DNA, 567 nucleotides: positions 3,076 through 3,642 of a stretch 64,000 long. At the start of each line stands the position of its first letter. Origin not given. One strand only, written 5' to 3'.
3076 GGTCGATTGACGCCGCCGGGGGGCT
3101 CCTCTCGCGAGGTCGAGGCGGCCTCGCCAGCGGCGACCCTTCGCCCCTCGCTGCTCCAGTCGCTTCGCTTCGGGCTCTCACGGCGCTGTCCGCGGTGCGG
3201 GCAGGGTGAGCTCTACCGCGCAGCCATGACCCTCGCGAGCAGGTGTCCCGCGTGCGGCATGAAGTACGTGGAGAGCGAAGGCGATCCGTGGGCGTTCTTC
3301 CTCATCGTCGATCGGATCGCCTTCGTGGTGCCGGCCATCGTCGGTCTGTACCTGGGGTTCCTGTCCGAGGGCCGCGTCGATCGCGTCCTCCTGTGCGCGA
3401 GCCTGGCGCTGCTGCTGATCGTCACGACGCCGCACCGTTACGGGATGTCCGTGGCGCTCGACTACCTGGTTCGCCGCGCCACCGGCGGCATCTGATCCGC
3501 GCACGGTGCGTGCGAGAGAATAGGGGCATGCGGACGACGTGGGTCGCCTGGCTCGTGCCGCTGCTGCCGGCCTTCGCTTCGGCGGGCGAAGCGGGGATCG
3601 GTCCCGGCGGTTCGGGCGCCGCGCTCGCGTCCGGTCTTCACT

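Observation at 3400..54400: At least 20 genes are broken by single-base indels at G/C homopolymers, clustered in patches while long neighbouring genes are perfect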

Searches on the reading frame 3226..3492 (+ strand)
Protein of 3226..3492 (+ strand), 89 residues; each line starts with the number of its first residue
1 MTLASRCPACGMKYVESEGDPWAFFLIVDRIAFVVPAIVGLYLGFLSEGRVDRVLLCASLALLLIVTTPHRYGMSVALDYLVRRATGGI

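Call 53: find_encoding_contigs(protein=window:3226-3492:+, flank=10000, max_places=5)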
Protein window:3226-3492:+ (89 aa): no gene with exactly this product is on record in the collection.
